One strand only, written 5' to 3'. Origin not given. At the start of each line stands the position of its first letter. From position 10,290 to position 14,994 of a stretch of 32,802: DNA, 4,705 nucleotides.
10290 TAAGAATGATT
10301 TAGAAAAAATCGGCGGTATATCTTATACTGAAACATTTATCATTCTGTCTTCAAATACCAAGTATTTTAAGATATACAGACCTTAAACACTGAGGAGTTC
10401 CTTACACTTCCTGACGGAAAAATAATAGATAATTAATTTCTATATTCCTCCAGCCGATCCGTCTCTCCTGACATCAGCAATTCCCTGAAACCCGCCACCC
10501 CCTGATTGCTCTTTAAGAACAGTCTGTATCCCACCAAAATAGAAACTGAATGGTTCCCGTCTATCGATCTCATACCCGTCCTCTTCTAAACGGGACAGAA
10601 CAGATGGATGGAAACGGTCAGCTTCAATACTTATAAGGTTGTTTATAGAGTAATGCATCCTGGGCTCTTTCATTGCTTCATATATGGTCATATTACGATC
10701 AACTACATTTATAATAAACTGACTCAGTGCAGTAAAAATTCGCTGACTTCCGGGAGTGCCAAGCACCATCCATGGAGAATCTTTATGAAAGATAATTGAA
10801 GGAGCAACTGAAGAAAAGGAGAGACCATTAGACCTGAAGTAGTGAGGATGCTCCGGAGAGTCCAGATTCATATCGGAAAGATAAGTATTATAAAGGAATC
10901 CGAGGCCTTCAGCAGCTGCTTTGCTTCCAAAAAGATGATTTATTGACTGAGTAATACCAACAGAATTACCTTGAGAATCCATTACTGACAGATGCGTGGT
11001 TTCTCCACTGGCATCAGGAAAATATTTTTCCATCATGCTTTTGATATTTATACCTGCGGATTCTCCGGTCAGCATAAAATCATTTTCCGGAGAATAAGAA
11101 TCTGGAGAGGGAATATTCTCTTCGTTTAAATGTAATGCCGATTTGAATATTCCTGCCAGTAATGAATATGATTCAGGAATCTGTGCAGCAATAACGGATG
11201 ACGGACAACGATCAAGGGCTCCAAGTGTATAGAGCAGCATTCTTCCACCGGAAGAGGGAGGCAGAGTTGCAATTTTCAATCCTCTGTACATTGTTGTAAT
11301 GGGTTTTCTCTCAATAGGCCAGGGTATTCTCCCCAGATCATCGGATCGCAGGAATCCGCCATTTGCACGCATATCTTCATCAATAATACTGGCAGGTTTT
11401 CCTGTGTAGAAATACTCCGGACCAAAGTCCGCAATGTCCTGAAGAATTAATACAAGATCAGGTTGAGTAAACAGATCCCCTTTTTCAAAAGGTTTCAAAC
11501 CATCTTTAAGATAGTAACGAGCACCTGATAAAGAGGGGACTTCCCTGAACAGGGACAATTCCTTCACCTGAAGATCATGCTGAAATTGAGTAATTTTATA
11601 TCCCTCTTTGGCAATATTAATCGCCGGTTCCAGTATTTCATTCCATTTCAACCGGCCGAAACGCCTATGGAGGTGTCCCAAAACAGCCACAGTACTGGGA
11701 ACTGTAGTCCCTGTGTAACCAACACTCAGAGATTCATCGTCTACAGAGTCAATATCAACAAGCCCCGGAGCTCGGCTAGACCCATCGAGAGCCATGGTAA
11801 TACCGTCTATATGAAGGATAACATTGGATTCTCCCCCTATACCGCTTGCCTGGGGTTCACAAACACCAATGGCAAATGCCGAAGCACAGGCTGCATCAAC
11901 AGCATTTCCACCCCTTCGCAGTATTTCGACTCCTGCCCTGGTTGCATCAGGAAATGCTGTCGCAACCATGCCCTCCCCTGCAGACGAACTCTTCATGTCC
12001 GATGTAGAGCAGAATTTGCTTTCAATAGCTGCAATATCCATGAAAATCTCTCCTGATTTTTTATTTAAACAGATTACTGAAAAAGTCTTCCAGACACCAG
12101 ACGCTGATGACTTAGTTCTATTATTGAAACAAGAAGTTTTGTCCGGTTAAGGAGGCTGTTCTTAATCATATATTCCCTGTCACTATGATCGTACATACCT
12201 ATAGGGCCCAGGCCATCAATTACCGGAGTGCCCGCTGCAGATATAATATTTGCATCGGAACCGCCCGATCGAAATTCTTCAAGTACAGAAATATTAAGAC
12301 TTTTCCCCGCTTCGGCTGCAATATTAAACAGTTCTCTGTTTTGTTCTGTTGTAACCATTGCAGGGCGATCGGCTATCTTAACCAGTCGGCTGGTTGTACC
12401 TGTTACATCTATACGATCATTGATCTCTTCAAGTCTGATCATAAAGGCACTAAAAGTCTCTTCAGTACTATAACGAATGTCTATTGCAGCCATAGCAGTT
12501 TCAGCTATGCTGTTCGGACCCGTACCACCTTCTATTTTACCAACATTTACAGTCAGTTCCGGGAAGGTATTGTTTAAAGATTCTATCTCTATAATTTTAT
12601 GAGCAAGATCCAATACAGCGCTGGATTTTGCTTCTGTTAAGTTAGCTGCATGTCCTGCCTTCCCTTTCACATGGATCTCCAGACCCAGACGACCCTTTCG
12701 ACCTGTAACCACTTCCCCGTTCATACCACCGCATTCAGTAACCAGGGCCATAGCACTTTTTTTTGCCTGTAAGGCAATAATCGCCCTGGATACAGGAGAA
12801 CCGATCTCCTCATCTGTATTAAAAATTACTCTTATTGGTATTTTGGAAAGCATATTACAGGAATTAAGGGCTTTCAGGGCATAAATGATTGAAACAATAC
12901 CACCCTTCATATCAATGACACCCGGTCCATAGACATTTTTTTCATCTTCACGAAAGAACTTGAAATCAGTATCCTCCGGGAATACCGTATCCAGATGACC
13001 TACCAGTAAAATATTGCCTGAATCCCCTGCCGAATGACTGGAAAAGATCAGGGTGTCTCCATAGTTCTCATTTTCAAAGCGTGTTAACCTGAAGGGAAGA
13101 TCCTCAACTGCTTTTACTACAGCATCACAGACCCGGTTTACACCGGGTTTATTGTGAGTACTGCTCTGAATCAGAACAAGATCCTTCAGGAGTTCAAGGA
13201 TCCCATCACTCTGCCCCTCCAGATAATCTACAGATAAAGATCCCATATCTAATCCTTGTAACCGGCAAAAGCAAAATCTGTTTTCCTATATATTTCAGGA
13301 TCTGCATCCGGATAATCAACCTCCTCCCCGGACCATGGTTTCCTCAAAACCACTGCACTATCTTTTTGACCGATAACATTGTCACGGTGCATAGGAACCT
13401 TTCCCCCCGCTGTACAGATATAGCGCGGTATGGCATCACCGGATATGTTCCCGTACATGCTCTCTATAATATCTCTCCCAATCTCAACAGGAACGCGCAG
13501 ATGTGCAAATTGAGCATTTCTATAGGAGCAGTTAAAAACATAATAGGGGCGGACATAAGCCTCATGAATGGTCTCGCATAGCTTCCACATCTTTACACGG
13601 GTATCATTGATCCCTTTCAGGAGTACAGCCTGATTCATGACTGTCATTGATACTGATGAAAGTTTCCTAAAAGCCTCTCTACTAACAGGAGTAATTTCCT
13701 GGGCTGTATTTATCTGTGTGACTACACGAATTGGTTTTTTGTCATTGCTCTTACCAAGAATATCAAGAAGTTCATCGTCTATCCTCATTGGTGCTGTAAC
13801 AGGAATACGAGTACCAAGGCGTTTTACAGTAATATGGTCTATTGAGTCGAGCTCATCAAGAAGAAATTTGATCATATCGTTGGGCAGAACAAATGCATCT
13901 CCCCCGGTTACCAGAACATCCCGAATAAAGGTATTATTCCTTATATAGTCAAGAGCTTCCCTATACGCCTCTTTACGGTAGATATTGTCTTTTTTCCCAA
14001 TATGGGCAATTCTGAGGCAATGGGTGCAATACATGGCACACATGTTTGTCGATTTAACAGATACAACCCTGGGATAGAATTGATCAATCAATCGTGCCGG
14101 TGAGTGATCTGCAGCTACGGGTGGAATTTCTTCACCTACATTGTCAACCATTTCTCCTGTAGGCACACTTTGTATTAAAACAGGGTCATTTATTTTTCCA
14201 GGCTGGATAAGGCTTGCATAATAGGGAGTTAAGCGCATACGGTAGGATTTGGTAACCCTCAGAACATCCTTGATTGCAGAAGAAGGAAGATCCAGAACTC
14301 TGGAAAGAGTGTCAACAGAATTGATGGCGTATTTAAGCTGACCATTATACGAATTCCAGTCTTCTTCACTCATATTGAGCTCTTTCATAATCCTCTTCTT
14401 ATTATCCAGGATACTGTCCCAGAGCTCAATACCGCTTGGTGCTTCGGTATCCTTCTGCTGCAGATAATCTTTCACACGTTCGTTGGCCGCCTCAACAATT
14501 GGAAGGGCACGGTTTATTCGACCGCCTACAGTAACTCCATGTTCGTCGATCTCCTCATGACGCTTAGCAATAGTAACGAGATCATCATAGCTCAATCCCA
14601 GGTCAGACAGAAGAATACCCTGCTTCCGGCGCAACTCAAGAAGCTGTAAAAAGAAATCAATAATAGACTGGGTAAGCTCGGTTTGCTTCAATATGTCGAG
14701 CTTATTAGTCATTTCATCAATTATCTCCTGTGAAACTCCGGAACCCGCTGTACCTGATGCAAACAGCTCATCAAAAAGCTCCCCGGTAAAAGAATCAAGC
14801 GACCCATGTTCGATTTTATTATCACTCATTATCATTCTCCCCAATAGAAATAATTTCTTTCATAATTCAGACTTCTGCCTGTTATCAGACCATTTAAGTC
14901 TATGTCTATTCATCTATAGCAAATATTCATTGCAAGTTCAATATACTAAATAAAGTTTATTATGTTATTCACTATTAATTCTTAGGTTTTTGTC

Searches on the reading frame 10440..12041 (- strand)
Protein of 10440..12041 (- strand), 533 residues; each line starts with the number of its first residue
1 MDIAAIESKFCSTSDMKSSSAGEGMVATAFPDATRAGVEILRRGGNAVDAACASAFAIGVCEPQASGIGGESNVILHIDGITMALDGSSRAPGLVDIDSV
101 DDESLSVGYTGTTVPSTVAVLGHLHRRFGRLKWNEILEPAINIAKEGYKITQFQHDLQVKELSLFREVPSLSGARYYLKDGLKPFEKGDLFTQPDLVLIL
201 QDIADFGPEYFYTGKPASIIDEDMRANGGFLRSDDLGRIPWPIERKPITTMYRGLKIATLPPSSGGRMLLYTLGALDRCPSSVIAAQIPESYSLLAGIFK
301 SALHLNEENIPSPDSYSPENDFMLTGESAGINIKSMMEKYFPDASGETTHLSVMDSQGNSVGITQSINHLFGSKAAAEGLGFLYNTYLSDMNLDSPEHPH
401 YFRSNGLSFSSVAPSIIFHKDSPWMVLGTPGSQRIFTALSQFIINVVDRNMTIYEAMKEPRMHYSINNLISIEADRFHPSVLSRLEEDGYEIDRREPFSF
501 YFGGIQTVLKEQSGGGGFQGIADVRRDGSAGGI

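Call 12: search_protein_families(library=pfam, proteins=[window:10440-12041:-])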
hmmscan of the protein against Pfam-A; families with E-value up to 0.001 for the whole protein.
window:10440-12041:- (533 aa): 1 family
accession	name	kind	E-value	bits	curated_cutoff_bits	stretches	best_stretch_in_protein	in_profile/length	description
PF01019.26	G_glu_transpept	-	4.4e-98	329.7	27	1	39-528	2-512/512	Gamma-glutamyltranspeptidase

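Call 49: search_protein_families(library=ncbifam, proteins=[window:10440-12041:-], max_evalue=1e-10)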
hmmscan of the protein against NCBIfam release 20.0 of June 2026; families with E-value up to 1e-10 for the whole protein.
window:10440-12041:- (533 aa): 2 families
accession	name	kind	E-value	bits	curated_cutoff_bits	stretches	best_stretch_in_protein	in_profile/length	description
TIGR00066.1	g_glut_trans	equivalog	5.4e-90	302.3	357.85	1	24-525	1-518/518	gamma-glutamyltransferase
NF007187.0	PRK09615.1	equivalog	3.7e-59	200.5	990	2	20-270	46-302/581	gamma-glutamyltransferase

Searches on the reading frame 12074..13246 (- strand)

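Call 12: search_protein_families(library=pfam, proteins=[window:12074-13246:-])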
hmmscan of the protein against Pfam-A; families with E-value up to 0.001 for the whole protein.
window:12074-13246:- (390 aa): 4 families
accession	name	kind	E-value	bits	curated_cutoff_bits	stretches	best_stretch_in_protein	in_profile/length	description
PF01546.33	Peptidase_M20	-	2.1e-25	90.3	24.6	1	80-377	1-205/206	Peptidase family M20/M25/M40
PF07687.19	M20_dimer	-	7.3e-19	68.1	21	1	181-278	1-101/107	Peptidase dimerisation domain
PF04389.22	Peptidase_M28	-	2.4e-06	27.9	21.3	1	76-168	12-90/193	Peptidase family M28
PF05343.19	Peptidase_M42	-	0.00031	20.4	23.2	0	110-168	132-188/292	M42 glutamyl aminopeptidase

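Call 49: search_protein_families(library=ncbifam, proteins=[window:12074-13246:-], max_evalue=1e-10)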
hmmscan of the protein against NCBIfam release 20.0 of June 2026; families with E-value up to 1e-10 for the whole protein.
window:12074-13246:- (390 aa): 30 families (the best 25 are shown)
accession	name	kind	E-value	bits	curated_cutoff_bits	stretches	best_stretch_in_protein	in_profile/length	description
NF005602.0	PRK07338.1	equivalog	2.2e-72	243.9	357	1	7-376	12-396/409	hydrolase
NF004788.0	PRK06133.1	subfamily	1.2e-62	212.2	349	1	14-378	44-413/417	glutamate carboxypeptidase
NF005678.0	PRK07473.1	equivalog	1.1e-52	179.2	386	1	12-376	9-372/376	M20/M25/M40 family metallo-hydrolase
TIGR01910.1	DapE-ArgE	subfamily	2e-32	112.8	217.6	1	18-370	2-372/373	ArgE/DapE family deacylase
TIGR01892.1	AcOrn-deacetyl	equivalog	1.4e-27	96.7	297.7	1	21-371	4-360/365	acetylornithine deacetylase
NF009557.0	PRK13009.1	equivalog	3e-26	92.5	284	1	16-375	5-370/377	succinyl-diaminopimelate desuccinylase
NF005710.0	PRK07522.1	subfamily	4.2e-25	88.7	412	1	16-373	10-382/391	acetylornithine deacetylase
NF006400.0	PRK08651.1-3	equivalog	8.6e-23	80.8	374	1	66-377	73-404/410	succinyl-diaminopimelate desuccinylase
NF001747.0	PRK00466.1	equivalog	5.8e-22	77.9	288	1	76-376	60-339/346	N-acetyl-lysine deacetylase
NF006399.0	PRK08651.1-2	equivalog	1.4e-21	77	381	1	14-224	4-216/405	succinyl-diaminopimelate desuccinylase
NF006365.0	PRK08588.1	subfamily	2.8e-21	76.3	289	1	17-368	10-369/383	succinyl-diaminopimelate desuccinylase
NF003474.0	PRK05111.1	equivalog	3.6e-21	75.5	460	1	37-289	33-299/383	acetylornithine deacetylase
TIGR01246.1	dapE_proteo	equivalog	4.6e-21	75.2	361.8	1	17-359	2-350/370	succinyl-diaminopimelate desuccinylase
NF009555.0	PRK13004.1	equivalog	1.3e-19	70.4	321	1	13-277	14-280/399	YgeY family selenium metabolism-linked hydrolase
TIGR01902.1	dapE-lys-deAc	subfamily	1.8e-19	70.2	163.1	1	73-358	47-316/340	N-acetyl-ornithine/N-acetyl-lysine deacetylase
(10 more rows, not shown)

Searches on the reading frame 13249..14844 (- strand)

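Call 12: search_protein_families(library=pfam, proteins=[window:13249-14844:-])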
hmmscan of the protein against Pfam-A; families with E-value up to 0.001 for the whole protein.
window:13249-14844:- (531 aa): 2 families
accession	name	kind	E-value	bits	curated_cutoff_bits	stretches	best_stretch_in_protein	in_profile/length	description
PF04055.27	Radical_SAM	-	1.6e-07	32.1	29.5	1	264-384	2-115/166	Radical SAM superfamily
PF12544.13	LAM_C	-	5.8e-05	23.7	26.7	1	460-521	1-64/127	Lysine-2,3-aminomutase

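Call 49: search_protein_families(library=ncbifam, proteins=[window:13249-14844:-], max_evalue=1e-10)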
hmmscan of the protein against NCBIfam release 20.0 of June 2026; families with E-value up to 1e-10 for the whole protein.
window:13249-14844:- (531 aa): 6 families
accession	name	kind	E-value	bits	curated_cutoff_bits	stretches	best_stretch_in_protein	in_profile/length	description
TIGR04368.1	Glu_2_3_NH3_mut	equivalog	1.1e-104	350.2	650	1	120-512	13-403/404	glutamate 2,3-aminomutase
TIGR03820.1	lys_2_3_AblA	equivalog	6.1e-88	295.3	525.4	1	158-511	2-358/417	lysine 2,3-aminomutase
TIGR00238.1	TIGR00238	subfamily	4.8e-73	246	199.2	1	151-480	2-330/331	KamA family radical SAM protein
TIGR04468.1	arg_2_3_am_muta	equivalog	2.8e-68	230.5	600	1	162-499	1-341/351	arginine 2,3-aminomutase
TIGR03822.1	AblA_like_2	hypoth_equivalog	1.3e-60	205.1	396.25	1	187-488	14-318/321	lysine-2,3-aminomutase-like protein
TIGR03821.1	EFP_modif_epmB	equivalog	1.1e-51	175.8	369.3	1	168-481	3-314/321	EF-P beta-lysylation protein EpmB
